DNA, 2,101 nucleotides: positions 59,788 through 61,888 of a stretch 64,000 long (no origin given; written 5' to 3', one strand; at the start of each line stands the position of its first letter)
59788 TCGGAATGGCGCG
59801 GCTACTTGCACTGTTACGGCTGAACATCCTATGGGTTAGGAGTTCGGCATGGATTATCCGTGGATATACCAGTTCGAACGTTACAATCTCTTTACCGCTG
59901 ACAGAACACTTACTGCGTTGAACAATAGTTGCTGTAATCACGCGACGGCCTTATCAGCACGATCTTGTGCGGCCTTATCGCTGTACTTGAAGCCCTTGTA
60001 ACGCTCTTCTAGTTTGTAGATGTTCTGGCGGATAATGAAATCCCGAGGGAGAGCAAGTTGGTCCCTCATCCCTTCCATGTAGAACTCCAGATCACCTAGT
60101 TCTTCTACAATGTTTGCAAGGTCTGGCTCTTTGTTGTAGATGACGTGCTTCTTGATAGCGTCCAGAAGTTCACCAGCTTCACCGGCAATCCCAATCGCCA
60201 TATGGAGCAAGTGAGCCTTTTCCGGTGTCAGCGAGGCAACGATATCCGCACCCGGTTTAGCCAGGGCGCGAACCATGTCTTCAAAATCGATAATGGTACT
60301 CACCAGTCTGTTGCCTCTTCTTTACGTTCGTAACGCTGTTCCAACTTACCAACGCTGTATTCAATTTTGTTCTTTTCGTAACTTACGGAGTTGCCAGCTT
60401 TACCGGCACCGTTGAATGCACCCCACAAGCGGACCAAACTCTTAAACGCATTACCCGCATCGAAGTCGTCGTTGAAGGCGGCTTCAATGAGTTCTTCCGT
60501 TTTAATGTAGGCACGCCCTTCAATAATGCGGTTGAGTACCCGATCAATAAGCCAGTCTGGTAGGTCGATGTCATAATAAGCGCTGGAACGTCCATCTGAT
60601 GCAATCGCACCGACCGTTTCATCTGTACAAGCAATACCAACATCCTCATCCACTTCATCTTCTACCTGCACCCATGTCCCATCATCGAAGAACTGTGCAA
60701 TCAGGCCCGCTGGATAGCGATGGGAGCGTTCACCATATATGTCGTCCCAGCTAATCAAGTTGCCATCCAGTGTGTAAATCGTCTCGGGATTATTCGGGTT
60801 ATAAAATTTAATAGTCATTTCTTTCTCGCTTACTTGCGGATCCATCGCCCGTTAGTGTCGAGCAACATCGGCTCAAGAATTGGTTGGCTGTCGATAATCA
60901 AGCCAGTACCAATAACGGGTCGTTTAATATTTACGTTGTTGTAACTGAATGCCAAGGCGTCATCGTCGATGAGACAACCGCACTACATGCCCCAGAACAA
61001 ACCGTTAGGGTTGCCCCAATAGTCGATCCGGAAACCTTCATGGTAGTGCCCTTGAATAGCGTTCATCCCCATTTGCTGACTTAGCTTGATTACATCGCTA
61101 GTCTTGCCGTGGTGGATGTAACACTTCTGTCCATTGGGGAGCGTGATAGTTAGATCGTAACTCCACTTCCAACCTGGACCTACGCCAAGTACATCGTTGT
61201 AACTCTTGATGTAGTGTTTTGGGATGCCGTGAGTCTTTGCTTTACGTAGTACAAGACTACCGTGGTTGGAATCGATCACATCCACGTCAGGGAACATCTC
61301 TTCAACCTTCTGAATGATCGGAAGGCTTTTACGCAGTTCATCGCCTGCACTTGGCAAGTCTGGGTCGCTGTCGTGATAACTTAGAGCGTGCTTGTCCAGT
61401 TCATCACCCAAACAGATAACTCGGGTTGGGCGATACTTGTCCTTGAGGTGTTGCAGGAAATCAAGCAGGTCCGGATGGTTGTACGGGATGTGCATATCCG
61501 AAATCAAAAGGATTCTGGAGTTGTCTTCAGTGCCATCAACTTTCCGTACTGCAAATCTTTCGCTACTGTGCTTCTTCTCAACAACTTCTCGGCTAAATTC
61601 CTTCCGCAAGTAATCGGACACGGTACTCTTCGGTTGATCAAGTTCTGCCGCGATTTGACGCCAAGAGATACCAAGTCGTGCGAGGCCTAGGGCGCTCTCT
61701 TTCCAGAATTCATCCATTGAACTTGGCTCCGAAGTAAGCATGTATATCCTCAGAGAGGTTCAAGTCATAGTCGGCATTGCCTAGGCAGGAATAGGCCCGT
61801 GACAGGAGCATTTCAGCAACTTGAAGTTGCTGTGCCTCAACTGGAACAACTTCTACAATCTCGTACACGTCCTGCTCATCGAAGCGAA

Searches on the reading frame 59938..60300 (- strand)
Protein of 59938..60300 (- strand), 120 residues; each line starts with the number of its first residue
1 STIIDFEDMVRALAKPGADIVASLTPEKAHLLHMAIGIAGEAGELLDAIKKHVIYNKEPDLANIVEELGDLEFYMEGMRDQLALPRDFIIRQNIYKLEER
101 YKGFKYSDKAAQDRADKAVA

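Call 44: search_protein_families(library=pfam, proteins=[window:59938-60300:-], max_evalue=0.01)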
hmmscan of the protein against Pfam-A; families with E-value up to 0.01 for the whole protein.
window:59938-60300:- (120 aa): 1 family
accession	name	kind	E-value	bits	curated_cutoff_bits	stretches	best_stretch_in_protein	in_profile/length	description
PF03819.22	MazG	-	6.5e-05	23.6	22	1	37-74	9-39/74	MazG nucleotide pyrophosphohydrolase domain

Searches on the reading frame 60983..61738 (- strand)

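Call 44: search_protein_families(library=pfam, proteins=[window:60983-61738:-], max_evalue=0.01)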
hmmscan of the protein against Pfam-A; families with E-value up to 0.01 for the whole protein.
window:60983-61738:- (251 aa): 2 families
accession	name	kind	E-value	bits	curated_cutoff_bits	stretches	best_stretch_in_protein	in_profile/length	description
PF00149.33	Metallophos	-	0.00025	22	21.5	1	75-118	2-45/191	Calcineurin-like phosphoesterase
PF13384.12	HTH_23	-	0.0073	16.5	24.6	0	16-45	10-39/50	Homeodomain-like domain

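Call 45: search_protein_families(library=phrogs, proteins=[window:60983-61738:-], max_evalue=0.001)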
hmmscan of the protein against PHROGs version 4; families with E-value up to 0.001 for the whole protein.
window:60983-61738:- (251 aa): 2 families
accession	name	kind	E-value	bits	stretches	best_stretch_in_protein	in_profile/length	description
phrog_221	-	other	2.7e-49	169.3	1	26-251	67-306/367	metallo-phosphoesterase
phrog_7339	-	DNA, RNA and nucleotide metabolism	0.00088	19.7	0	53-125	8-83/263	DNA repair exonuclease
